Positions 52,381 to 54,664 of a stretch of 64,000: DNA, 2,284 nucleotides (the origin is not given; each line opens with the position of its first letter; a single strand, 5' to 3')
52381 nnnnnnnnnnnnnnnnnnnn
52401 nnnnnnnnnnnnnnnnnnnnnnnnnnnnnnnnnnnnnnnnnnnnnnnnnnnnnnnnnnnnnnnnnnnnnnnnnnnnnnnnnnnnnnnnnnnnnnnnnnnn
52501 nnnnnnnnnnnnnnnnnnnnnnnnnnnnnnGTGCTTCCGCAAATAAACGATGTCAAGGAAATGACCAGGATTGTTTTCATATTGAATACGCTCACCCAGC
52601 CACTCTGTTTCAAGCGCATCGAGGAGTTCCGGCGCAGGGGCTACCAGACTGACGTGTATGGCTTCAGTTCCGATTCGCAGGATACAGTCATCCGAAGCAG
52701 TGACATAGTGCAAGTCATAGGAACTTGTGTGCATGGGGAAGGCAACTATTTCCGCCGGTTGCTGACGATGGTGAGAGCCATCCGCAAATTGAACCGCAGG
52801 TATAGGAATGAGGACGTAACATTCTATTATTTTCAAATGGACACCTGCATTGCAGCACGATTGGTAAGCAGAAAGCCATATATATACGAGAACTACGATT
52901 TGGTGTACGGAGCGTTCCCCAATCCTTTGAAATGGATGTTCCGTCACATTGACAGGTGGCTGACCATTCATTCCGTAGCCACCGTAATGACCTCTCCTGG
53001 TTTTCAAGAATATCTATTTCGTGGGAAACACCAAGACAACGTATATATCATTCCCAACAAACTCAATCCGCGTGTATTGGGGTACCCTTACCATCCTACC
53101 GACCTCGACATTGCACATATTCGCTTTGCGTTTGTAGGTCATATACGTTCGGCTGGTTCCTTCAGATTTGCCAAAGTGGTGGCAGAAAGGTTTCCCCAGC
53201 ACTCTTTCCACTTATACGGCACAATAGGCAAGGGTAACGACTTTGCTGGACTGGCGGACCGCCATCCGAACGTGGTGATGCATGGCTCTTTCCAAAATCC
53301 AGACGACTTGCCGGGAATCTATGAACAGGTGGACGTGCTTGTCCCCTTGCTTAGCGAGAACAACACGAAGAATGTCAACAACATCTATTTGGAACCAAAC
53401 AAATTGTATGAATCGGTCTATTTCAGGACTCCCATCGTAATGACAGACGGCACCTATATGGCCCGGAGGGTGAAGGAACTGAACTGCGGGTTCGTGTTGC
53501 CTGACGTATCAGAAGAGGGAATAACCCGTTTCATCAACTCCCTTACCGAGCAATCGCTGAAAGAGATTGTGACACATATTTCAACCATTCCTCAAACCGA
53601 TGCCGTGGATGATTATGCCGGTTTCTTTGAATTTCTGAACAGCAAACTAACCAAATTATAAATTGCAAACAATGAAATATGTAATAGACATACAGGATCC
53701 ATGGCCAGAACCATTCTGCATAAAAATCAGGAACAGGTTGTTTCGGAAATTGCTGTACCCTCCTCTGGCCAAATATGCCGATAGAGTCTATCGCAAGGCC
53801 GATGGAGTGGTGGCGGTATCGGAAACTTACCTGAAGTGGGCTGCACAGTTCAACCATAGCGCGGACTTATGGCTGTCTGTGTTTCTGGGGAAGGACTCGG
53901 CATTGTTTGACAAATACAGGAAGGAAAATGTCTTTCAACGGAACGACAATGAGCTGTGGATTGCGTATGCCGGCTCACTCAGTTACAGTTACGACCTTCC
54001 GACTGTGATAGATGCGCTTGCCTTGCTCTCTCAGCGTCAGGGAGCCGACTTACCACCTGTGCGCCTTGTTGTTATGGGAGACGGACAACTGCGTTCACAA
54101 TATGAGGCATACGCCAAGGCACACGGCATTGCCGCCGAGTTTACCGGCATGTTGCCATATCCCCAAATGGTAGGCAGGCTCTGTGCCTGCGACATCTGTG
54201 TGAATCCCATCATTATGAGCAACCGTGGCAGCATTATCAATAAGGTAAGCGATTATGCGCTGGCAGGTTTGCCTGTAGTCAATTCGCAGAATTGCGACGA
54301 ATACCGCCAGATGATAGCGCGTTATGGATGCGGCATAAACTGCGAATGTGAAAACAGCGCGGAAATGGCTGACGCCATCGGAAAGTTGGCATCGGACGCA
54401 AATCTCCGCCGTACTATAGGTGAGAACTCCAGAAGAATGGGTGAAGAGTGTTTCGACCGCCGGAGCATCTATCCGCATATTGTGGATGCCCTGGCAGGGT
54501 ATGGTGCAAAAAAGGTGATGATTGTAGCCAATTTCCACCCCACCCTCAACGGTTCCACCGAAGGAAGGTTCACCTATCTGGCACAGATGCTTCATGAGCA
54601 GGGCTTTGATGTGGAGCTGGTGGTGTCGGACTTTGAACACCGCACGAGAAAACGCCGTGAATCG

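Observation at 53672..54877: GT4 glycosyltransferase whose sequence order appears circularly permuted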

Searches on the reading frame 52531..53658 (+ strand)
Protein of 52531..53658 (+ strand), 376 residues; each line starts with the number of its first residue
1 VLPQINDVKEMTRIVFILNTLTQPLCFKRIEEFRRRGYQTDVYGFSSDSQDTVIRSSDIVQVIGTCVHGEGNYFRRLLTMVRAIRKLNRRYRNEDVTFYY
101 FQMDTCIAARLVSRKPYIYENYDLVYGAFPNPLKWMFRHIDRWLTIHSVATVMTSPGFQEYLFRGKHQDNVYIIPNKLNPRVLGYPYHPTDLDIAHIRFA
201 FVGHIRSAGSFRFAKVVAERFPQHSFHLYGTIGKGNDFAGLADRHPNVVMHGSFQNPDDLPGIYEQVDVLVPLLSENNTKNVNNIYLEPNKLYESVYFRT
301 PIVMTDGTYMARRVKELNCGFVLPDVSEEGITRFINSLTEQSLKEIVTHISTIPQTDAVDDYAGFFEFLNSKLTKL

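Call 3: search_protein_families(library=pfam, proteins=[window:52531-53658:+], max_evalue=0.01)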
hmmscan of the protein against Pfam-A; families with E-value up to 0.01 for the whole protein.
window:52531-53658:+ (376 aa): 3 families
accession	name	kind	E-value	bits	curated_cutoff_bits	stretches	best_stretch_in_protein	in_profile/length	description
PF13439.12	Glyco_transf_4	-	1.9e-06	28.4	28.5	1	31-176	13-164/170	Glycosyltransferase Family 4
PF13692.12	Glyco_trans_1_4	-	7.3e-05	23.5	27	1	214-338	21-139/142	Glycosyl transferases group 1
PF13579.12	Glyco_trans_4_4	-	0.00032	21.5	29.7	1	31-176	12-157/158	Glycosyl transferase 4-like domain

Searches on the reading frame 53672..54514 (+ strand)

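Call 4: search_protein_families(library=ncbifam, proteins=[window:53672-54514:+], max_evalue=0.01)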
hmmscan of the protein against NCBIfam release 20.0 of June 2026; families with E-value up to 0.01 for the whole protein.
window:53672-54514:+ (281 aa): 9 families
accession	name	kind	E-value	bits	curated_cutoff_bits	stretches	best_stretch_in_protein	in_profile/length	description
TIGR03088.1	stp2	hypoth_equivalog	1.5e-12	47.3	409.05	1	88-264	188-360/374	TIGR03088 family PEP-CTERM/XrtA system glycosyltransferase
NF007640.0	PRK10307.1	subfamily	4e-09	35.9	276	1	88-276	223-406/411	WcaI family glycosyltransferase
NF050056.1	ProtGlycPglH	equivalog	4.4e-06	26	600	1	91-257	176-334/354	GalNAc-alpha-(1->4)-GalNAc-alpha-(1->3)-diNAcBac-PP-undecaprenol alpha-1,4-N-acetyl-D-galactosaminyltransferase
NF053787.1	GlcN_PG_synth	equivalog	4.3e-05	22.5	480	1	25-268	126-350/361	N-acetylglucosaminyl phosphatidylglycerol synthase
TIGR04063.1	stp3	hypoth_equivalog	0.00037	19.5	442.05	1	95-257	214-375/397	TIGR04063 family PEP-CTERM/XrtA system glycosyltransferase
NF041876.1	EPS_EpsE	equivalog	0.001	18.4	400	1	88-263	208-382/389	exopolysaccharide biosynthesis GT4 family glycosyltransferase EpsE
TIGR03999.1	thiol_BshA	equivalog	0.0031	16.5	273.7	1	129-267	229-363/375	N-acetyl-alpha-D-glucosaminyl L-malate synthase BshA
TIGR04157.1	glyco_rSAM_CFB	subfamily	0.0033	16.4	400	1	83-262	216-394/406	TIGR04157 family glycosyltransferase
NF038229.1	Glyco4_Geo_Pelo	equivalog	0.0064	15.5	400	1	34-259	101-318/338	GPMC system family 4 glycosyltransferase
